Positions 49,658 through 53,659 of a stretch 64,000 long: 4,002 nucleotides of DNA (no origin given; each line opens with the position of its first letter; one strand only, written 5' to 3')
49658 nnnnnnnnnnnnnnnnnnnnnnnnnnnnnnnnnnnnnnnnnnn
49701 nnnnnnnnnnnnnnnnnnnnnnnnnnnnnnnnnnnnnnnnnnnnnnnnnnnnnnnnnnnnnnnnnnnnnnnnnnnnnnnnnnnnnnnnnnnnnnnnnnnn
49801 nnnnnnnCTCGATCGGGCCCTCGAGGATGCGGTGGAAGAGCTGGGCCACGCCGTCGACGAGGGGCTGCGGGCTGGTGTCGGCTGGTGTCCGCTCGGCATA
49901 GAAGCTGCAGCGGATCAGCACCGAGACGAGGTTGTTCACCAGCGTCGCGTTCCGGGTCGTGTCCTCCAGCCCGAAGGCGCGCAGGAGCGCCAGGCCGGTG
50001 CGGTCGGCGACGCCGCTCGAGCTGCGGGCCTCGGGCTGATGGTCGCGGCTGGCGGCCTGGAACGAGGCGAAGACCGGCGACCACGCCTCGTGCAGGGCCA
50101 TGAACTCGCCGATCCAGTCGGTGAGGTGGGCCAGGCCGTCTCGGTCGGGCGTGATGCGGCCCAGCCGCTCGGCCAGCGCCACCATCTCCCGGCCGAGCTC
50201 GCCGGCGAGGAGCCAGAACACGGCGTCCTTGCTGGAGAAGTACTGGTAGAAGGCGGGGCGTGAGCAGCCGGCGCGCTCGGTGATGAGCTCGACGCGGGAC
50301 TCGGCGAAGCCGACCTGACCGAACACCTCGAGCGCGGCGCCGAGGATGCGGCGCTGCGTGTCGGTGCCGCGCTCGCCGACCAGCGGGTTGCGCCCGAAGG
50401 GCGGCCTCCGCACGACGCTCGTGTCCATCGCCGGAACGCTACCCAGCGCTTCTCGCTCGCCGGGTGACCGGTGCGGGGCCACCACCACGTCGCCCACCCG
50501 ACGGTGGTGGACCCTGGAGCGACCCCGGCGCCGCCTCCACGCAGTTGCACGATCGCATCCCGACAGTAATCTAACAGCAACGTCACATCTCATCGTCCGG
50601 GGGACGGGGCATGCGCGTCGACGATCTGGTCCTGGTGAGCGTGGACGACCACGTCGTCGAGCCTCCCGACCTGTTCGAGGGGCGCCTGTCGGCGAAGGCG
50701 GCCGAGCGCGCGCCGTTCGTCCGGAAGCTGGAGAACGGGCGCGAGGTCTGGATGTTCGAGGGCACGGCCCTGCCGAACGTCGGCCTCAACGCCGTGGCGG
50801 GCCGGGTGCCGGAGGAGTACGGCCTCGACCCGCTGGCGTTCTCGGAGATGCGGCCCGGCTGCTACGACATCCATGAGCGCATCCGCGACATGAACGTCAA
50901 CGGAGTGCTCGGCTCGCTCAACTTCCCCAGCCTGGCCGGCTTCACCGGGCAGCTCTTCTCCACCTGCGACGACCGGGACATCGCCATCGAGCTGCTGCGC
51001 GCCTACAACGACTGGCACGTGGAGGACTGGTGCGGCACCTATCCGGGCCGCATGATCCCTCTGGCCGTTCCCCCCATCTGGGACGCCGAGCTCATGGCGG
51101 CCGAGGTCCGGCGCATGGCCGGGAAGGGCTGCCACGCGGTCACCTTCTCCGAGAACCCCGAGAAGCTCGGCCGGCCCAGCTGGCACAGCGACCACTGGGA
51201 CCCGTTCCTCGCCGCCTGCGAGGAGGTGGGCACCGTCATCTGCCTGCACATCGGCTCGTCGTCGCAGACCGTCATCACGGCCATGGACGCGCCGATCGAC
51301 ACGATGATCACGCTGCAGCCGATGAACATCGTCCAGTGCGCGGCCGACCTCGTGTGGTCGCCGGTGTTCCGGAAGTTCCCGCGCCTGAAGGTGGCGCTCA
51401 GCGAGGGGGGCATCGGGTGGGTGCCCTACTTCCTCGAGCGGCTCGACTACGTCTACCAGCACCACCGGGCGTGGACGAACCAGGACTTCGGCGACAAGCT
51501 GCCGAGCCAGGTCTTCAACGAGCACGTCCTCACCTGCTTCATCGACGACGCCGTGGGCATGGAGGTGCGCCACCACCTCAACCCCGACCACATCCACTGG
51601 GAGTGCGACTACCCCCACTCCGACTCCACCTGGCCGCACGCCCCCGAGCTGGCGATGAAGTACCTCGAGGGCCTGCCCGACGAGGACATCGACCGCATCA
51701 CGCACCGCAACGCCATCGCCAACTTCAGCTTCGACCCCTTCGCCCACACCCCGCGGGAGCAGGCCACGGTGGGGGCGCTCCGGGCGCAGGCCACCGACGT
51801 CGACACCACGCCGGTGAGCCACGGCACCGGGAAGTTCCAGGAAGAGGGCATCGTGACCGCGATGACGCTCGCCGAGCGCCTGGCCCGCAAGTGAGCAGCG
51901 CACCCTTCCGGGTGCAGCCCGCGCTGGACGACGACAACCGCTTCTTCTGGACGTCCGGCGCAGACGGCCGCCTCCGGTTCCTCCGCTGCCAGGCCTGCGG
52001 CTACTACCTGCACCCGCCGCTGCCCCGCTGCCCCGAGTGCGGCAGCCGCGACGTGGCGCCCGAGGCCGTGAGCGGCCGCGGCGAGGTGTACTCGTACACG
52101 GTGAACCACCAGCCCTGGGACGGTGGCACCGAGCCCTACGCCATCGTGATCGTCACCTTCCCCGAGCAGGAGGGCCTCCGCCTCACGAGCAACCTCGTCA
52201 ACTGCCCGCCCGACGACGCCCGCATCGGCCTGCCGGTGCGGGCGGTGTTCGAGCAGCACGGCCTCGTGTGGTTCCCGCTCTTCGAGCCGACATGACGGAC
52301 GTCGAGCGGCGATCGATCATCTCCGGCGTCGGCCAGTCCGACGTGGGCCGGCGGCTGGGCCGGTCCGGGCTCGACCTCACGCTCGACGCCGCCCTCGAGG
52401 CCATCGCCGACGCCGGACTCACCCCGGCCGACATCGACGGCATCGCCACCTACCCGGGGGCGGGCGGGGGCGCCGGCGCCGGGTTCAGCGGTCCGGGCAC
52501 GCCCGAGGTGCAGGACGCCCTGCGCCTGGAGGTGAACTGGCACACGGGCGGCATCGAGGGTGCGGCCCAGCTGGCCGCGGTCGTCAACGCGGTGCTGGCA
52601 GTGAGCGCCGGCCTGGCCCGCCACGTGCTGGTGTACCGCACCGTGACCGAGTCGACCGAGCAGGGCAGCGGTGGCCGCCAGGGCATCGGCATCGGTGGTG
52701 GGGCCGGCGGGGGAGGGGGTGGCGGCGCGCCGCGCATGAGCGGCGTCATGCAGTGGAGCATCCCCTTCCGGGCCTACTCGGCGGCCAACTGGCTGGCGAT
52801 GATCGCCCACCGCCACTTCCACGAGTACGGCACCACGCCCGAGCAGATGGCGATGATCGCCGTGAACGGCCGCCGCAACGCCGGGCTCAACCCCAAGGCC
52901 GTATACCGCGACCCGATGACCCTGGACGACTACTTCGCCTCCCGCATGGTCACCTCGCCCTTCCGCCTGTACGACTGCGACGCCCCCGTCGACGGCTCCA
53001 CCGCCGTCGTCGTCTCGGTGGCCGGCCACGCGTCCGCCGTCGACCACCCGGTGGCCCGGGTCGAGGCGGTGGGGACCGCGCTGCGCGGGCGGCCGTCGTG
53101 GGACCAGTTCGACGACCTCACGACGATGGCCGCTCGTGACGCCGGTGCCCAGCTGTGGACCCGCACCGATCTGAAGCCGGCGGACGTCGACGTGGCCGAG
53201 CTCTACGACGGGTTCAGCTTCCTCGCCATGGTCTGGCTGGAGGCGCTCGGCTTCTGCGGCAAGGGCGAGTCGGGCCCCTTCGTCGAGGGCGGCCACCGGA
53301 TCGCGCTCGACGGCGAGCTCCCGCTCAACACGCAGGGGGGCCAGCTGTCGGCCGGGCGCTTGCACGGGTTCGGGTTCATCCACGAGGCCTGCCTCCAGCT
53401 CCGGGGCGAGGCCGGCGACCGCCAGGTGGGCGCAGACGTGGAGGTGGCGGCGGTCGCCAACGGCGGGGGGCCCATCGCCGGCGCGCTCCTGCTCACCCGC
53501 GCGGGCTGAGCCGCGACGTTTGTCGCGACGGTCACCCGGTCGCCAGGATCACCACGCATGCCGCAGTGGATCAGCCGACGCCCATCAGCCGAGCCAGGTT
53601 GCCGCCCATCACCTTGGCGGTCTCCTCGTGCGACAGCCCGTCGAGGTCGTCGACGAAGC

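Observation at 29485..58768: Nine copies of one 16-bp palindromic box mark every promoter region of a 30-kb catabolic block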

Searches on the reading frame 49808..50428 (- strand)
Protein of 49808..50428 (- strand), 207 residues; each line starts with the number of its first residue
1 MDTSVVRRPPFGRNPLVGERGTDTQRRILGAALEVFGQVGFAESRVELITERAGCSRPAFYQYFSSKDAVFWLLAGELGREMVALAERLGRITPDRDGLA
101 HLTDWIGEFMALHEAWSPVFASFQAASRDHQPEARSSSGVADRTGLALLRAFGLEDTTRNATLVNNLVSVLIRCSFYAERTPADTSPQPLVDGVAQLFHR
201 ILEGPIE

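Call 42: search_solved_structures(query=window:49808-50428:-, max_evalue=0.01)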
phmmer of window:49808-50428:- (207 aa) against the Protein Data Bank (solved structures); distinct sequences matched with E-value up to 0.01: 81 (the best 60 are shown).
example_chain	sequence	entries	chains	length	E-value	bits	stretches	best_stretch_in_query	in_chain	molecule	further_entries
4uds_A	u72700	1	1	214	4.9e-07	32.7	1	24-83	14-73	MBDR REGULATOR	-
2rae_A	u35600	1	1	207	9.4e-07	31.8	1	11-80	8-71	Transcriptional regulator, AcrR family protein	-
2pz9_A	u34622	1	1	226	1.2e-06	31.4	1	15-97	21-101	Putative regulatory protein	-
3f1b_A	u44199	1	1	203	4.6e-06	29.5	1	25-119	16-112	TetR-like transcriptional regulator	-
3dcf_A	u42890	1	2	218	5.4e-06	29.3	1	18-79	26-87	transcriptional regulator of the TetR/AcrR family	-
8ke8_A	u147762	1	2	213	6.5e-06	29.1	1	14-76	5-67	NalC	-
2f07_A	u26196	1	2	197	7e-06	28.9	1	25-130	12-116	YvdT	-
9b7y_A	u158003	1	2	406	8.6e-06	28.6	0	18-89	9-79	Transcriptional repressor Mce3R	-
3loc_A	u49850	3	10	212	9.4e-06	28.5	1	25-73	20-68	HTH-type transcriptional regulator rutR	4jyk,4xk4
4x1e_A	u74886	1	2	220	9.9e-06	28.5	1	25-73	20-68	HTH-type transcriptional regulator RutR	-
6z1b_A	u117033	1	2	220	1e-05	28.4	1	25-73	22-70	HTH-type transcriptional regulator RutR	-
2fbq_A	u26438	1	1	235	1.4e-05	28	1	22-91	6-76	probable transcriptional regulator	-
3qpl_A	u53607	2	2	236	1.6e-05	27.8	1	12-126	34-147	HTH-type transcriptional regulator EthR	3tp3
6el2_A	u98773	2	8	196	3.9e-05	26.5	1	19-109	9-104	Transcriptional regulator TetR family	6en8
6o6n_A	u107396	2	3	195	5.3e-05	26.1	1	26-196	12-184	TetR family transcriptional regulator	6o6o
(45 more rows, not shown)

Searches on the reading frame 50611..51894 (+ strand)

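Call 12: search_protein_families(library=pfam, proteins=[window:50611-51894:+])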
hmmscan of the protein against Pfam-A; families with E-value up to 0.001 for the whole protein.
window:50611-51894:+ (427 aa): 1 family
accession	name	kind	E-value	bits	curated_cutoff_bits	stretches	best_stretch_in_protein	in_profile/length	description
PF04909.20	Amidohydro_2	-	1.4e-31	110.8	26.4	1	78-371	12-286/289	Amidohydrolase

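Call 33: search_protein_families(library=ncbifam, proteins=[window:50611-51894:+], max_evalue=0.00001)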
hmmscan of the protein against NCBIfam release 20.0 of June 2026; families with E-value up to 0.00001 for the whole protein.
window:50611-51894:+ (427 aa): 0 families

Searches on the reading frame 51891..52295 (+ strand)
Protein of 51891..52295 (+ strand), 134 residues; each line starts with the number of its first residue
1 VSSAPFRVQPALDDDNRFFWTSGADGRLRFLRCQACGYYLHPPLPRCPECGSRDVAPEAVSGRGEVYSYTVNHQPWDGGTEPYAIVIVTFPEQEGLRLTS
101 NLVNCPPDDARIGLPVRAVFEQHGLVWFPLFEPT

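Call 12: search_protein_families(library=pfam, proteins=[window:51891-52295:+])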
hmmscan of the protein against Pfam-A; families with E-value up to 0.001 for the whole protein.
window:51891-52295:+ (134 aa): 2 families
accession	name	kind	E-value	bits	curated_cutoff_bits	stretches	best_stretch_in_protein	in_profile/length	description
PF01796.24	OB_ChsH2_C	-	7.8e-20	71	27.1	1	59-121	3-65/65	ChsH2, C-terminal OB-fold domain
PF12172.15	zf-ChsH2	-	6.7e-10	39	23.2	1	20-55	1-36/37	ChsH2, rubredoxin-like zinc ribbon domain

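Call 33: search_protein_families(library=ncbifam, proteins=[window:51891-52295:+], max_evalue=0.00001)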
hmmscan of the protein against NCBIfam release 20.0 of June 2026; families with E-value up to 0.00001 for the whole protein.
window:51891-52295:+ (134 aa): 1 family
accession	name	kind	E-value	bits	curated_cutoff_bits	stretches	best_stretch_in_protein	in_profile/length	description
NF053627.1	BnzsclthlBbsAGT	equivalog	3e-07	30.5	250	1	24-99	32-105/145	benzoylsuccinyl-CoA thiolase subunit BbsA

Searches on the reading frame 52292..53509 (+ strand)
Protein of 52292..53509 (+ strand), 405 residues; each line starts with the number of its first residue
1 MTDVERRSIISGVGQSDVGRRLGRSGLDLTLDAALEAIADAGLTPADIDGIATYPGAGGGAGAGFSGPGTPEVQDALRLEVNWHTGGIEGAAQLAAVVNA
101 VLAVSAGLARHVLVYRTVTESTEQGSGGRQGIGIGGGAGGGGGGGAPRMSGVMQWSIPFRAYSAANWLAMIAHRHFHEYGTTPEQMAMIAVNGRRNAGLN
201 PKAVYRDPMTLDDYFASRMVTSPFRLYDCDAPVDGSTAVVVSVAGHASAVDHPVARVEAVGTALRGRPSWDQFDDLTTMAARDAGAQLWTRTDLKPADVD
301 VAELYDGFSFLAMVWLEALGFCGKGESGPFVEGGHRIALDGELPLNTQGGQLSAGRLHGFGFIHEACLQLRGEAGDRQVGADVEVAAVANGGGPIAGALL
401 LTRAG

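Call 12: search_protein_families(library=pfam, proteins=[window:52292-53509:+])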
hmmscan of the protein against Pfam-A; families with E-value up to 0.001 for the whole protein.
window:52292-53509:+ (405 aa): 1 family
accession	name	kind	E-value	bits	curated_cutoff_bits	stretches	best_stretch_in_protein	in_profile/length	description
PF22691.2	Thiolase_C_1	-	1.2e-37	129.3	28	1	270-396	9-135/144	Thiolase C-terminal domain-like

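Call 33: search_protein_families(library=ncbifam, proteins=[window:52292-53509:+], max_evalue=0.00001)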
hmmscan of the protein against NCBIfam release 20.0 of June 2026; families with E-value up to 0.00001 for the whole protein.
window:52292-53509:+ (405 aa): 17 families
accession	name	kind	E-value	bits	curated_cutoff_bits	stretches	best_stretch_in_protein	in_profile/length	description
NF005892.0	PRK07855.1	subfamily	2.1e-76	257.3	469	1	3-402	3-388/390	lipid-transfer protein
NF004811.0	PRK06158.1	subfamily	5.6e-71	239.5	421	1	7-393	9-368/384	acetyl-CoA acetyltransferase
NF006010.0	PRK08142.1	subfamily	1.4e-53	182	462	1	23-394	22-372/388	thiolase domain-containing protein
NF004720.0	PRK06064.1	subfamily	1.4e-51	175.5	420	1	155-393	135-375/389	thiolase domain-containing protein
NF053570.1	AcCoTHIOL_METTL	equivalog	5.2e-43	147.4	600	1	168-394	145-372/385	acetyl-CoA acetyltransferase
NF009228.0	PRK12578.1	subfamily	4.9e-41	140.6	485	1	6-393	3-375/387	thiolase domain-containing protein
NF006180.0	PRK08313.1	subfamily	2.6e-39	135.2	514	1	6-393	4-373/389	thiolase domain-containing protein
NF004810.0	PRK06157.1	equivalog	2.2e-36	125.9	403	1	3-394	4-385/400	acetyl-CoA acetyltransferase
NF006102.0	PRK08256.1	subfamily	1.3e-33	116.6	436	1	162-392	145-380/394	lipid-transfer protein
NF004715.0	PRK06059.1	equivalog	2.1e-32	112.6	424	1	165-389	144-386/399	lipid-transfer protein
NF053628.1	BnzsclthlBbsBGT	equivalog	2.2e-29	102.5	750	1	168-397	143-374/389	benzoylsuccinyl-CoA thiolase subunit BbsB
NF005704.0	PRK07516.1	subfamily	4.7e-29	101.5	412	1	165-393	144-375/389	thiolase domain-containing protein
NF004721.0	PRK06065.1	equivalog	2.5e-26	92.5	455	1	168-391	153-378/393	thiolase domain-containing protein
NF004982.0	PRK06365.1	equivalog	9.4e-24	84.2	695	1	154-359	148-374/430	thiolase domain-containing protein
NF004722.0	PRK06066.1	equivalog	7.8e-21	74.5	516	1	170-387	148-368/385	thiolase domain-containing protein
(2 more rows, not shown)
